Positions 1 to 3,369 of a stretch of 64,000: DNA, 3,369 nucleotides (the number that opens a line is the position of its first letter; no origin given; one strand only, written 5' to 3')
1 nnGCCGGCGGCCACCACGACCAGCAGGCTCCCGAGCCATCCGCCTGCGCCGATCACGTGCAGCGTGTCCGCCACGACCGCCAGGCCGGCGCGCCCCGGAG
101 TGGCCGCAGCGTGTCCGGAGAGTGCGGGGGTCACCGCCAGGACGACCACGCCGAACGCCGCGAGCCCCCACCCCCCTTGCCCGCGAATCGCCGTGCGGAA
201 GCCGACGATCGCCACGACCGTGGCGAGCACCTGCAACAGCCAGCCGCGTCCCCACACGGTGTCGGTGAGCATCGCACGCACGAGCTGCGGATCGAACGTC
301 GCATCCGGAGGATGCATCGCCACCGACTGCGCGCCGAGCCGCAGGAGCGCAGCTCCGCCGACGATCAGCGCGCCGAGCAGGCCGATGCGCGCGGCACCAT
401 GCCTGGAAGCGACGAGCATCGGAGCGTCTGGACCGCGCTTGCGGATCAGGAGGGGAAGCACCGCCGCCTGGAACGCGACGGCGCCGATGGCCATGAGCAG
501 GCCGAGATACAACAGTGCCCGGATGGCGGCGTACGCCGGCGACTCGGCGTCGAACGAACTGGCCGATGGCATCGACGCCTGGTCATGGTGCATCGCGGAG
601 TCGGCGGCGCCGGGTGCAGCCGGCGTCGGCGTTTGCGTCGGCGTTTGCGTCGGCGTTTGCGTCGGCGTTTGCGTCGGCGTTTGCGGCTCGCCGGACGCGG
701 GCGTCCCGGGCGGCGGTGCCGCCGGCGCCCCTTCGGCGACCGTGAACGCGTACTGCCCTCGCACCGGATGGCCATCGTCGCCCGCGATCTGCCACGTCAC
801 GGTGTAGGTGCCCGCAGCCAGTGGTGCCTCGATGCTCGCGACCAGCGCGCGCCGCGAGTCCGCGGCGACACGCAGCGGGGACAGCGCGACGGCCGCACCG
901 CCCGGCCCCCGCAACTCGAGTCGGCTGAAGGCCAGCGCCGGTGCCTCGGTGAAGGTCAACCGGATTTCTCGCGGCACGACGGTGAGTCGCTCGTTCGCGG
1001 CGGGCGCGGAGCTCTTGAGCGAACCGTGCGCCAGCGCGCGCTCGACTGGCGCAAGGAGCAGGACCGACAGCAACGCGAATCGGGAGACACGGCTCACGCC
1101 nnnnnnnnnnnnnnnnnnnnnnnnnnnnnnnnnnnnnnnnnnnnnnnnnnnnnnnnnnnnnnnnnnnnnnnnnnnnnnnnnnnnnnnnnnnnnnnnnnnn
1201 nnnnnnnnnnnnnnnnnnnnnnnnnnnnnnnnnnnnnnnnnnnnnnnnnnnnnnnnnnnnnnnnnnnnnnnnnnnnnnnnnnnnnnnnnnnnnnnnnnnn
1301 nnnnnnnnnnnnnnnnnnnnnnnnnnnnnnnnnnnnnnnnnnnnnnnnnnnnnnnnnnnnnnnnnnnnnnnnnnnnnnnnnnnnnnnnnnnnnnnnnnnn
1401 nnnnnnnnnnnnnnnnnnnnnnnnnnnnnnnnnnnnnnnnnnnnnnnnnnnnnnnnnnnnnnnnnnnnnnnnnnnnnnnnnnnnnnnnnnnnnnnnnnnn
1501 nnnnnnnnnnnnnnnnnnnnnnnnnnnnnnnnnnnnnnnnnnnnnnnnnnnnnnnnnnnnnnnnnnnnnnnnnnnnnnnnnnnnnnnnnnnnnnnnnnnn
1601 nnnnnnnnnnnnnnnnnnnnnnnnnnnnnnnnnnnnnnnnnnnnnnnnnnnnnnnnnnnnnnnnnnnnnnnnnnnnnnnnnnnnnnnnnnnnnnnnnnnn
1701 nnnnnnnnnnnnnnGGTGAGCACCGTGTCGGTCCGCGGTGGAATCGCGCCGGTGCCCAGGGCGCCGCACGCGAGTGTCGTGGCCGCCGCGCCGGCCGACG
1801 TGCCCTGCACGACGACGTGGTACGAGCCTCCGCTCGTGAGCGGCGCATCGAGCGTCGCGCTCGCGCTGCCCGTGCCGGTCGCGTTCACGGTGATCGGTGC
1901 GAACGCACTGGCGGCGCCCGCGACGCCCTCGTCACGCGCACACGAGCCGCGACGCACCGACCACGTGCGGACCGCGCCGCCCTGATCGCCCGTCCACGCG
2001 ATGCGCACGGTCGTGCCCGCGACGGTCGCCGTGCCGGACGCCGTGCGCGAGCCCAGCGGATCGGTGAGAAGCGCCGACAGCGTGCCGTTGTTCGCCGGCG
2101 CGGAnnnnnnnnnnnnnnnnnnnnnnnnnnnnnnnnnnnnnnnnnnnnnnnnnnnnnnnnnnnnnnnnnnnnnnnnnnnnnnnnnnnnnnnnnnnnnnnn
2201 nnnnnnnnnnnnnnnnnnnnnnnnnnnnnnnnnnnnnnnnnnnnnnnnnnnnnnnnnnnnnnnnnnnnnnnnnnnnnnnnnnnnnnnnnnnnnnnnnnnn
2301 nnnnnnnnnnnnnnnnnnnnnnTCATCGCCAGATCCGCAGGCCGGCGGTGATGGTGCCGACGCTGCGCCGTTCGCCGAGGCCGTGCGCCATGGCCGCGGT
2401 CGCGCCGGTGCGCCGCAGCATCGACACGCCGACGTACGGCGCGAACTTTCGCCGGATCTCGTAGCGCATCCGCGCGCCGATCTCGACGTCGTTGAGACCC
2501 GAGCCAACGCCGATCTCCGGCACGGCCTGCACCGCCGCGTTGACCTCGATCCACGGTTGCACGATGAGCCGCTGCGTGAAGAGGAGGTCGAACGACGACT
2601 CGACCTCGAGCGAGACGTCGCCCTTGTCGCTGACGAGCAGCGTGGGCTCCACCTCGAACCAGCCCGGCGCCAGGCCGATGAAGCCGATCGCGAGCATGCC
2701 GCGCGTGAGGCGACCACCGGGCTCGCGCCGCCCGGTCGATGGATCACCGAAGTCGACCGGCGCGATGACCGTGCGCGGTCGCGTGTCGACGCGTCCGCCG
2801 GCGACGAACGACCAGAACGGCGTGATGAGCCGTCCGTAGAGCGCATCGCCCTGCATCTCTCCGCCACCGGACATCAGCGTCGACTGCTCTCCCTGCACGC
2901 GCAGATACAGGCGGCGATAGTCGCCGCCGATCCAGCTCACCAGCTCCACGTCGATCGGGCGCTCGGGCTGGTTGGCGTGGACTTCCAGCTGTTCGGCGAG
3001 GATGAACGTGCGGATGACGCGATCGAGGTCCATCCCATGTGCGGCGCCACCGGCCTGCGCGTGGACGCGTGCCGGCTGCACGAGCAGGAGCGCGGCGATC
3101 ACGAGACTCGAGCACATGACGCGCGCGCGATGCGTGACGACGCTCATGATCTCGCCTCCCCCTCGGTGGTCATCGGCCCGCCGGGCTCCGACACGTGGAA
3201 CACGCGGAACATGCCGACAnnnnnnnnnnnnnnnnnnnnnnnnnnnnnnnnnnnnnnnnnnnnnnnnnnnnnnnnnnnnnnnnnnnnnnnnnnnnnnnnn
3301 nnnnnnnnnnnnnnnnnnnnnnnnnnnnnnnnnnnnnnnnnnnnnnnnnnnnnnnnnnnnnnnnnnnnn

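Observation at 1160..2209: Uncharacterised Met-repeat periplasmic protein in the copAB operon: candidate copper sponge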

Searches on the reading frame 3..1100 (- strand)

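Call 5: search_protein_families(library=pfam, proteins=[window:3-1100:-], max_evalue=1)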
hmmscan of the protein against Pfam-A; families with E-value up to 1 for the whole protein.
window:3-1100:- (366 aa): 2 families
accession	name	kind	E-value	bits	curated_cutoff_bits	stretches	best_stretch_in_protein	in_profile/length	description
PF04234.18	CopC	-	3.3e-21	76.5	23.3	1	25-121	1-92/92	CopC domain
PF13860.13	FlgD_ig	-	0.079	13.4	27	1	81-123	31-75/79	FlgD Ig-like domain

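Call 6: search_protein_families(library=ncbifam, proteins=[window:3-1100:-], max_evalue=1)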
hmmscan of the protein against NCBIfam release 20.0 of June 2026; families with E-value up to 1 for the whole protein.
window:3-1100:- (366 aa): 3 families
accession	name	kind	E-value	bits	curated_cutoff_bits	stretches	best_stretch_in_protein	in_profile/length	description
NF033814.1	copper_CopC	equivalog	1.1e-24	86.8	95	1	20-121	6-106/107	copper homeostasis periplasmic binding protein CopC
NF007636.0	PRK10301.1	equivalog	3e-17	62.6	129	1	8-121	12-123/124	CopC domain-containing protein YobA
NF033808.0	copper_CopD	equivalog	4.9e-16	59.2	195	1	189-363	3-169/295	copper homeostasis membrane protein CopD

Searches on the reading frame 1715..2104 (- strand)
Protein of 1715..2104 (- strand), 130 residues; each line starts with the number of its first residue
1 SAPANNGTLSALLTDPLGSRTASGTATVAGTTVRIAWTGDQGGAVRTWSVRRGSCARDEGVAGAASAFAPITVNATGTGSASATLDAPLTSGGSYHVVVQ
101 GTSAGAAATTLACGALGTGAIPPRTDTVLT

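Call 17: search_protein_representatives(protein=window:1715-2104:-)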
Query: 130 residues. Proteins with E-value up to 0.001 (for the whole library): 239; up to 1e-10: 39; up to 1e-30: 4. The best 150 are listed.
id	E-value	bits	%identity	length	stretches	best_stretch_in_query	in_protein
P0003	2.9e-43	163.3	66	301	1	6-130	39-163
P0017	2.1e-34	134.7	56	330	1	4-122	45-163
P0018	4.0e-34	133.8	60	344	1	8-124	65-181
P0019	4.1e-32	127.3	57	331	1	4-119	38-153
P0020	4.7e-30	120.7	58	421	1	8-121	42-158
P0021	1.6e-29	119.0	55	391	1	6-120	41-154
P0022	2.8e-29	118.2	56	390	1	4-120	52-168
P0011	8.3e-29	116.7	60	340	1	6-126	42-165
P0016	1.3e-27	112.8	55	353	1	7-120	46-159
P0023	1.6e-27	112.5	51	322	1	6-127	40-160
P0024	5.9e-27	110.7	51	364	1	7-121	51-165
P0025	1.2e-26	109.6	51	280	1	9-126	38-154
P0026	4.4e-26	107.9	49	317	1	2-122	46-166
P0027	1.6e-25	106.0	51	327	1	10-124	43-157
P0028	3.9e-25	104.8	50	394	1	7-121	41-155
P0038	2.7e-18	82.7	41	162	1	9-120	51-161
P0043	8.7e-17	77.9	38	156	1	5-120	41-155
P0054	1.1e-10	58.2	35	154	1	9-119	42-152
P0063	4.8e-09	52.9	33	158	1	15-116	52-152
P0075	4.4e-08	49.8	35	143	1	25-116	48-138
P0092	4.1e-07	46.6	31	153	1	17-116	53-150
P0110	1.2e-06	45.2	30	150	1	13-118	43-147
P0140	1.2e-05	41.9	31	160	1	24-117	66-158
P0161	3.5e-05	40.4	31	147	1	22-116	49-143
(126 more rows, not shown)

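Call 21: search_protein_families(library=pfam, proteins=[P0038, P0043, P0054, P0063, P0075, P0092, P0110, P0140, P0161], max_evalue=1)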
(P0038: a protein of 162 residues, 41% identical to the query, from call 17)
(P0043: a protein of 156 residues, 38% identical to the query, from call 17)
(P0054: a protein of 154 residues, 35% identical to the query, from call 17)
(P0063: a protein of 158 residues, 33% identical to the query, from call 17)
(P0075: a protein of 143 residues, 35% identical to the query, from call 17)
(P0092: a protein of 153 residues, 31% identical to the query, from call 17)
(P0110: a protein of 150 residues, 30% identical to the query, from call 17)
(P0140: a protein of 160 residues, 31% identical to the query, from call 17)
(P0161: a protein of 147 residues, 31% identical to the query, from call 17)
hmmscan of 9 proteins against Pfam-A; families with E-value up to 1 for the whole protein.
P0038 (162 aa): 0 families

P0043 (156 aa): 0 families

P0054 (154 aa): 1 family
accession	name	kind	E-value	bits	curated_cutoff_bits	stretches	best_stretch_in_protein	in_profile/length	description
PF07452.17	CHRD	-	0.013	16.8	24.1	1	49-136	13-106/117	CHRD domain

P0063 (158 aa): 2 families
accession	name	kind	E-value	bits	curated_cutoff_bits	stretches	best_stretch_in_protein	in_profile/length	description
PF07452.17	CHRD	-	7e-06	27.3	24.1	1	39-138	2-105/117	CHRD domain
PF13157.11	Enas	-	0.084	13.3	22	1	50-78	38-66/112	Endospore appendages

P0075 (143 aa): 1 family
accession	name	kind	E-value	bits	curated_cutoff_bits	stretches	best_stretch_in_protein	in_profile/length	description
PF13533.13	Biotin_lipoyl_2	-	0.21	11.9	29.8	1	60-85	3-28/32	Biotin-lipoyl like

P0092 (153 aa): 1 family
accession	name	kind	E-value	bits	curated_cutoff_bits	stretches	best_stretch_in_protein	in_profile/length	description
PF02924.19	HDPD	-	0.18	12.4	29.1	1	102-127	46-72/116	Bacteriophage lambda head decoration protein D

P0110 (150 aa): 1 family
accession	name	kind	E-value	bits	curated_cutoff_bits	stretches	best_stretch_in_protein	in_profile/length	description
PF19078.6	Big_12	-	0.0086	16.7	27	1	32-74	44-85/102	Bacterial Ig-like domain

P0140 (160 aa): 3 families
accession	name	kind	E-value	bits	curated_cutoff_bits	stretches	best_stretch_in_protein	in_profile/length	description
PF07452.17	CHRD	-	0.0039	18.5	24.1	1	56-143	31-105/117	CHRD domain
PF23148.1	Gp77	-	0.026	15.5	27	1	57-94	28-69/84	Podophage GP4 fiber-tail adaptor protein gp77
PF17936.7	Big_6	-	0.23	12.2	27.6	0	38-75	4-41/83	Bacterial Ig domain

P0161 (147 aa): 0 families

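Call 24: find_homologous_proteins(query=window:1715-2104:-)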
Query window:1715-2104:-: 854 candidates shared short words with the query, none scored E <= 0.001.

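Call 59: predict_structure(alignment_id=A2)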
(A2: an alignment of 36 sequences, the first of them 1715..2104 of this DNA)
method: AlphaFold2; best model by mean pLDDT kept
length: 130 residues; sequences in the alignment: 36
mean_pLDDT: 82.5   pTM: 0.76
mean pLDDT of the five models: 82.5, 81.0, 80.9, 79.9, 78.9
residues with pLDDT >= 90: 73; 70-90: 30; 50-70: 12; < 50: 15
segments of 3 or more residues with pLDDT < 50: 1-5, 120-129
pLDDT, mean of each block of 10 residues (from residue 1): 60 77 91 94 94 92 88 96 92 90 72 83 46
secondary structure, 60 per line:
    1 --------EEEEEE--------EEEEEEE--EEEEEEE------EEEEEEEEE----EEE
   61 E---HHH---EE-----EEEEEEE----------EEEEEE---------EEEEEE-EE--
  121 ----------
elements in order: E9-14 E23-29 E32-38 E45-53 E58-61 E78-84 E95-100 E110-115

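Call 63: fold_search(model_id=the predicted structure, library=pdb)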
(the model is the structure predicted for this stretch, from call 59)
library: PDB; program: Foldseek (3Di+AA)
matches with E <= 10: 1470; with E <= 0.001: 1
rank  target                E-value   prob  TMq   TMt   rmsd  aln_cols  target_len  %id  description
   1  1pzs                  9.4e-04  1.00  0.53  0.42   7.7       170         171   15  Crystal Structure of a Cu-Zn Superoxide Dismutase from Mycobacterium tuberculosis at 1.63 resolution (released 2004-07-27)
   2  9m58_A                3.8e-03  1.00  0.47  0.18   6.1       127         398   20  Cu/Zn-superoxide dismutase from Deinococcus radiodurans (Calcium-free) (released 2025-09-24)
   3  8f90_A                5.8e-03  1.00  0.39  0.35   8.9       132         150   16  Intramolecular ester bond-containing repeat domain 2 from Suipraoptans intestinalis adhesin (released 2024-06-19)
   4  6zs1_C                8.9e-03  1.00  0.58  0.50   5.9       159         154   18  Chaetomium thermophilum CuZn-superoxide dismutase (released 2021-04-07)
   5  8f90_B                9.8e-03  0.99  0.39  0.35   8.3       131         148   18  Intramolecular ester bond-containing repeat domain 2 from Suipraoptans intestinalis adhesin (released 2024-06-19)
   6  3kbe                  1.0e-02  1.00  0.54  0.50   5.7       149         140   17  Metal-free C. elegans Cu,Zn Superoxide Dismutase (released 2010-10-20)
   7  8f90_C                1.1e-02  0.97  0.36  0.33  10.5       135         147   18  Intramolecular ester bond-containing repeat domain 2 from Suipraoptans intestinalis adhesin (released 2024-06-19)
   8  1e9p_B                1.2e-02  1.00  0.57  0.50   6.1       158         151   16  Crystal structure of bovine Cu, Zn SOD to 1.7 Angstrom (3 of 3) (released 2000-12-03)
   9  1sda_B                1.2e-02  1.00  0.54  0.47   6.7       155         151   17  CRYSTAL STRUCTURE OF PEROXYNITRITE-MODIFIED BOVINE CU,ZN SUPEROXIDE DISMUTASE (released 1993-10-31)
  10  8iq0_J                1.3e-02  1.00  0.52  0.46   6.8       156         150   17  Crystal structure of hydrogen sulfide-bound superoxide dismutase in oxidized state (released 2023-09-06)
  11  8iq0_D                1.5e-02  1.00  0.56  0.53   4.9       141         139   18  Crystal structure of hydrogen sulfide-bound superoxide dismutase in oxidized state (released 2023-09-06)
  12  6zs1_H                1.5e-02  1.00  0.53  0.46   6.3       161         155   17  Chaetomium thermophilum CuZn-superoxide dismutase (released 2021-04-07)
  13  1e9p_A                1.5e-02  1.00  0.54  0.47   6.1       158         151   17  Crystal structure of bovine Cu, Zn SOD to 1.7 Angstrom (3 of 3) (released 2000-12-03)
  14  4oja                  1.7e-02  1.00  0.50  0.44   6.7       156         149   14  Structure of Hydra Cu-Zn superoxide dismutase (released 2015-01-28)
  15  9m58_B                1.7e-02  0.98  0.40  0.17   7.4       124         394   20  Cu/Zn-superoxide dismutase from Deinococcus radiodurans (Calcium-free) (released 2025-09-24)
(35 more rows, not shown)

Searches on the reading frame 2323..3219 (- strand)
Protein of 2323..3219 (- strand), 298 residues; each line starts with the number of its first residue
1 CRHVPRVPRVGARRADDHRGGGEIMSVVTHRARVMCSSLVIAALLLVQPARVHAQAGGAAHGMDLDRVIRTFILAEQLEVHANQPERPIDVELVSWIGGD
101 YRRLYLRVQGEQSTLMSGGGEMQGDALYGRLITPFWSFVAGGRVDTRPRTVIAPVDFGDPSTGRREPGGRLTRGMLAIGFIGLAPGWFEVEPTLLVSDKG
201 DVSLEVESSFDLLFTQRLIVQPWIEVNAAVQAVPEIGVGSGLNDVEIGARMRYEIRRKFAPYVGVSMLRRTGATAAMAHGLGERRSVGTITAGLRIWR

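Call 5: search_protein_families(library=pfam, proteins=[window:2323-3219:-], max_evalue=1)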
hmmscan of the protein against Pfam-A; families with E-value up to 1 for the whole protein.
window:2323-3219:- (298 aa): 1 family
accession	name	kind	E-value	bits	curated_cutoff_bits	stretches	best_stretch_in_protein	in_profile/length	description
PF05275.17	CopB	-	2.3e-59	200.9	27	1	71-297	3-207/208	Copper resistance protein B precursor (CopB)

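Call 6: search_protein_families(library=ncbifam, proteins=[window:2323-3219:-], max_evalue=1)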
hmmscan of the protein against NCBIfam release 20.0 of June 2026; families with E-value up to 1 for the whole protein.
window:2323-3219:- (298 aa): 0 families
